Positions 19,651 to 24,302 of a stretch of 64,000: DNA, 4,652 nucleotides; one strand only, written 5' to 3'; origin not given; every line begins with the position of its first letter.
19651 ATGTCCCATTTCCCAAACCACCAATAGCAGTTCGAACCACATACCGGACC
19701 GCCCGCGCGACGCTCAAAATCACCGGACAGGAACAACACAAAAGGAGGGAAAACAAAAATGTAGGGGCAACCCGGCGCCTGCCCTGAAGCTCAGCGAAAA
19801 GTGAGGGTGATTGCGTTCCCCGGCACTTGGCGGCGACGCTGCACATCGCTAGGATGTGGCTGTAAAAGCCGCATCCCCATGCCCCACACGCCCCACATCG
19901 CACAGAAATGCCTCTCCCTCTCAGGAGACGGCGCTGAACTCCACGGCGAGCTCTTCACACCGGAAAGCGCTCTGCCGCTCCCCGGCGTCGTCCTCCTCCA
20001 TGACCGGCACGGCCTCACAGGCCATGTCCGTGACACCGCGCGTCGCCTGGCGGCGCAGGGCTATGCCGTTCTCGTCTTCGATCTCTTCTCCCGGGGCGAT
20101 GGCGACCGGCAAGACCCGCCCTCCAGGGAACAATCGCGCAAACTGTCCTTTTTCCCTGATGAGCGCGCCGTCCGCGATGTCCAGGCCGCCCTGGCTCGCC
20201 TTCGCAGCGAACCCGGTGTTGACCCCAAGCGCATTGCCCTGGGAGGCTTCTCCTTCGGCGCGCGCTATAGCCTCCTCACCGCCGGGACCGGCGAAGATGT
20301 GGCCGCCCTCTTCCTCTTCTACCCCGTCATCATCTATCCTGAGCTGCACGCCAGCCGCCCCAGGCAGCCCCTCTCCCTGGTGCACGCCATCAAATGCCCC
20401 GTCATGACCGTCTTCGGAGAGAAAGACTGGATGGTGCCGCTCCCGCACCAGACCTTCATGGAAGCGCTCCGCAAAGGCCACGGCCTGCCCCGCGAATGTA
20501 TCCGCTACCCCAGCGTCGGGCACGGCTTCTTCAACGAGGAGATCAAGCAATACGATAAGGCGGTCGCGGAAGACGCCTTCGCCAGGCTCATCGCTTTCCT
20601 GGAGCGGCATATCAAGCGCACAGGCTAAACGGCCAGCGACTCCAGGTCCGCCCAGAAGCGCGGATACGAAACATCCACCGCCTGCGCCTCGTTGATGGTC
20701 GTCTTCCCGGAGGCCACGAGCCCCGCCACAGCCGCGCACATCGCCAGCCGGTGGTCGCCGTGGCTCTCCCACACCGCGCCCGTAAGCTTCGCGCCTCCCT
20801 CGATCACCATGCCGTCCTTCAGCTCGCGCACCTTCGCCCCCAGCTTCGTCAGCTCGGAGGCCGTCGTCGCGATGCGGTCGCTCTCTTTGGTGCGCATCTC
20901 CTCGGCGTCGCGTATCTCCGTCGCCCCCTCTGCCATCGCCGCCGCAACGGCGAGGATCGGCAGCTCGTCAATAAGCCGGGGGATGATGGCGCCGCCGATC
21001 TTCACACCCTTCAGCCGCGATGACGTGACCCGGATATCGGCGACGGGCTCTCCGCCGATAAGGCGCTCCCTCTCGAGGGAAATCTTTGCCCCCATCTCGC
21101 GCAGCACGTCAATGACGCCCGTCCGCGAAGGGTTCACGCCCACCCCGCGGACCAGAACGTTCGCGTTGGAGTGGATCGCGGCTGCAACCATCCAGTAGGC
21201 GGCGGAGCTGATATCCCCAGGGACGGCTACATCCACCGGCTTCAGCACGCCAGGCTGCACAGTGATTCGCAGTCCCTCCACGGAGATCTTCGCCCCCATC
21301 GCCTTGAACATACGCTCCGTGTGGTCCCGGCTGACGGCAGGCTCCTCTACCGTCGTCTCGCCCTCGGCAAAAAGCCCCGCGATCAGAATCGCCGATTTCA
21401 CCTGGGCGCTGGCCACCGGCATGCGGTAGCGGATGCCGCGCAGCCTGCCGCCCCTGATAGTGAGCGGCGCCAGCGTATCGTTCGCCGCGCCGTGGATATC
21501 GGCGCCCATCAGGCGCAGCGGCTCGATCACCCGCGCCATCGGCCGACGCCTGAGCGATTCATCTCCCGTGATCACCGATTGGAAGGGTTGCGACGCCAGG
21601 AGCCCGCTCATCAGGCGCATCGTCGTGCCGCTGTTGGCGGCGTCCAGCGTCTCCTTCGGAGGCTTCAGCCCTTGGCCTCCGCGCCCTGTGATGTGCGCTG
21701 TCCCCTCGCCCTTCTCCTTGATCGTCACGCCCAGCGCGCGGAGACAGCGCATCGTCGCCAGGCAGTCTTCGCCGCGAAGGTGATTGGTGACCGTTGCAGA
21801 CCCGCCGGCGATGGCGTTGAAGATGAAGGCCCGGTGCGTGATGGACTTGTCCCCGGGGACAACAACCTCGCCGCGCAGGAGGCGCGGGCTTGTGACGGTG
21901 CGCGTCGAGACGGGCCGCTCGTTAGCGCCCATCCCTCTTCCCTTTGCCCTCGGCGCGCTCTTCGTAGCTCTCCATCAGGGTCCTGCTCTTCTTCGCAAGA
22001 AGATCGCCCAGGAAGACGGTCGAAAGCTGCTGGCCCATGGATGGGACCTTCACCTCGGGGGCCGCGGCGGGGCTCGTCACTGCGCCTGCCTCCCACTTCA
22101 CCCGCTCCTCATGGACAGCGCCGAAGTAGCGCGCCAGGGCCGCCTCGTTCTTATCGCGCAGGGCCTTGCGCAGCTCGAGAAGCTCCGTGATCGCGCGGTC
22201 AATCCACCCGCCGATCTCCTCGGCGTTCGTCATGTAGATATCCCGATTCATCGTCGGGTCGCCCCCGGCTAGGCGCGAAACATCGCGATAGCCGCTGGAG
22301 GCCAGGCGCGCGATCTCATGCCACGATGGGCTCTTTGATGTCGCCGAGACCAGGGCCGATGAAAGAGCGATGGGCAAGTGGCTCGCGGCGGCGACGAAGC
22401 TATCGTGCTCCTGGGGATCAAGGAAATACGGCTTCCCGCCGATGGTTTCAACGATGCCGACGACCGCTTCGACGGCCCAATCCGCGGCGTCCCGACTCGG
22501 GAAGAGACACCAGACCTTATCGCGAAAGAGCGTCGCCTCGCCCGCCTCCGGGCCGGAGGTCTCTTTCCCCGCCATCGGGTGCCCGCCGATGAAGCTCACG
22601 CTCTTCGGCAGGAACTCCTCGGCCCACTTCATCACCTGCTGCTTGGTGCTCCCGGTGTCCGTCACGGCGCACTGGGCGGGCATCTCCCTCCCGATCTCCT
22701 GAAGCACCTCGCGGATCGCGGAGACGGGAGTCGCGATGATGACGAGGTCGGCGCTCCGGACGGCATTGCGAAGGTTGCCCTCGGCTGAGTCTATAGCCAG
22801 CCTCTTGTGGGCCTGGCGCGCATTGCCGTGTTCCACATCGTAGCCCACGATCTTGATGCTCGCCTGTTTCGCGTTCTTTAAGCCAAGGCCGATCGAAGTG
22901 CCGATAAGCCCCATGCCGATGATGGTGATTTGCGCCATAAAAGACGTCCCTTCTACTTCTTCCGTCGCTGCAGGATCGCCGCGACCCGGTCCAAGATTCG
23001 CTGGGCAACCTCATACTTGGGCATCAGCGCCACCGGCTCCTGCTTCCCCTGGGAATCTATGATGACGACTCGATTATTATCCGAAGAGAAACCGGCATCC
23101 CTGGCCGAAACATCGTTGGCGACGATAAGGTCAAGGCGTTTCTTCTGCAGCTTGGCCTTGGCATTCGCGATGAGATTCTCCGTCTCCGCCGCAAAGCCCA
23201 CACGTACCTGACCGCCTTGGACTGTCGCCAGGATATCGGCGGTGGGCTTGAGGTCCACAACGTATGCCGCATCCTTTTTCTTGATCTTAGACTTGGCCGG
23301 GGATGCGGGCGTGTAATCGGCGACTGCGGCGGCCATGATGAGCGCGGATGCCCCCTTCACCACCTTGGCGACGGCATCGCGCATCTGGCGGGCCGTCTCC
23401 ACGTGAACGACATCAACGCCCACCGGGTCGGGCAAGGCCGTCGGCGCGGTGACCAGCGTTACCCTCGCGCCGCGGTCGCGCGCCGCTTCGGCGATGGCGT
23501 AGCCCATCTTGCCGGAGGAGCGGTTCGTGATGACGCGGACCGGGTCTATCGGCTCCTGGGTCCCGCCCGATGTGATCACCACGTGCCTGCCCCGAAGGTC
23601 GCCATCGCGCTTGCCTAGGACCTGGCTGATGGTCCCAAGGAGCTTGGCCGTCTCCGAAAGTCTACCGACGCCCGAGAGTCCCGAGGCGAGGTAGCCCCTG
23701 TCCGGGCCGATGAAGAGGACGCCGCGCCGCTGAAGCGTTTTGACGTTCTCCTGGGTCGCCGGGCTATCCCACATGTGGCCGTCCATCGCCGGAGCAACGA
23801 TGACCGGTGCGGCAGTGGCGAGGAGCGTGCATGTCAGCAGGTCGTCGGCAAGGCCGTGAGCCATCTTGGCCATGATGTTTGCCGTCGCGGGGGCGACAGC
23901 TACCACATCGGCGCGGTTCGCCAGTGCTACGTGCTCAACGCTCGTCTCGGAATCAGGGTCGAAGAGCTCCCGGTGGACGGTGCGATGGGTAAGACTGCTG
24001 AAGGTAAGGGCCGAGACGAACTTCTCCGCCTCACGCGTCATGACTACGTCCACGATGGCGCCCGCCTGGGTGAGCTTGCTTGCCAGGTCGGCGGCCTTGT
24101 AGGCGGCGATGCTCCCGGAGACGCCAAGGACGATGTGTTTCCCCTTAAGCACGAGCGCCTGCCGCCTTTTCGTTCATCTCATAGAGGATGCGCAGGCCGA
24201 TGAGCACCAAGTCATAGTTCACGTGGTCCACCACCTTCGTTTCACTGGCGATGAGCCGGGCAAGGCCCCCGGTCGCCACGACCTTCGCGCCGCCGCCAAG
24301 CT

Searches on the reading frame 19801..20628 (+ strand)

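Call 40: search_protein_families(library=pfam, proteins=[window:19801-20628:+], max_evalue=0.00001)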
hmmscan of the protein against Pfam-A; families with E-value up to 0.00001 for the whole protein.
window:19801-20628:+ (275 aa): 4 families
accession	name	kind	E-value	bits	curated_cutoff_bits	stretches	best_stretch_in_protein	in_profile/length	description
PF01738.24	DLH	-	2.9e-40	138.6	21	1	49-270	3-216/217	Dienelactone hydrolase family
PF12146.15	Hydrolase_4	-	5.6e-09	36.1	27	1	63-179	7-113/239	Serine aminopeptidase, S33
PF00326.27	Peptidase_S9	-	1.7e-07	31.4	22.6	0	187-271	131-210/213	Prolyl oligopeptidase family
PF12697.13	Abhydrolase_6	-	4.7e-07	31.1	26.3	0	63-169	1-88/217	Alpha/beta hydrolase family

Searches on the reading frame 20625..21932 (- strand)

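Call 40: search_protein_families(library=pfam, proteins=[window:20625-21932:-], max_evalue=0.00001)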
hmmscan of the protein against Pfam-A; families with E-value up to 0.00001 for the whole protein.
window:20625-21932:- (435 aa): 1 family
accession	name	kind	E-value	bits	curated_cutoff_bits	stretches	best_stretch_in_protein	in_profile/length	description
PF00275.25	EPSP_synthase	-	1.4e-130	436.2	22.8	1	15-430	3-417/417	EPSP synthase (3-phosphoshikimate 1-carboxyvinyltransferase)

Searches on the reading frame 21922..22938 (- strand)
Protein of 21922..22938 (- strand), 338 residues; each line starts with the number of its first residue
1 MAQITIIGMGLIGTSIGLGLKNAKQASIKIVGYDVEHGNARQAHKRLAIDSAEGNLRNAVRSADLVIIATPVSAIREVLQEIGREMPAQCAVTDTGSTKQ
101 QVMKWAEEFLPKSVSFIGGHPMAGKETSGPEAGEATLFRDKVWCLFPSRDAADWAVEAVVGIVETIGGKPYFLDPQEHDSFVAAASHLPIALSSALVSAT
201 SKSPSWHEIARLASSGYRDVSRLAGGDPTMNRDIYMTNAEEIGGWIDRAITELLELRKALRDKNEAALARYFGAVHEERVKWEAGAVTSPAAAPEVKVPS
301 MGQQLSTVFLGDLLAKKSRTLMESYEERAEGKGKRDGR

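Call 40: search_protein_families(library=pfam, proteins=[window:21922-22938:-], max_evalue=0.00001)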
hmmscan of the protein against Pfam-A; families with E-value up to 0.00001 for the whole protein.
window:21922-22938:- (338 aa): 3 families
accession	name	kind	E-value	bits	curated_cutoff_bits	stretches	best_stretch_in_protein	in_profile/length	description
PF02153.23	PDH_N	-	4.2e-34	117.7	26.5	1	25-169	9-151/154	Prephenate dehydrogenase, nucleotide-binding domain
PF20463.3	PDH_C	-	1.3e-20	74.1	22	1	174-272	1-100/102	Prephenate dehydrogenase, dimerization domain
PF03807.23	F420_oxidored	-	2e-08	35.2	21.6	1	3-86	1-82/94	NADP oxidoreductase coenzyme F420-dependent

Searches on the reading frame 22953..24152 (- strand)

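Call 40: search_protein_families(library=pfam, proteins=[window:22953-24152:-], max_evalue=0.00001)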
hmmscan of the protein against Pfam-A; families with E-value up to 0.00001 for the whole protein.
window:22953-24152:- (399 aa): 2 families
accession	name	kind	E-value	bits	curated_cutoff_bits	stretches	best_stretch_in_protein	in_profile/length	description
PF04127.22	DFP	-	8.9e-71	238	22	1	186-365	1-186/186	DNA/pantothenate metabolism flavoprotein C-terminal domain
PF02441.25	Flavoprotein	-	7.6e-34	117.1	22.7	1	5-177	1-160/162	Flavoprotein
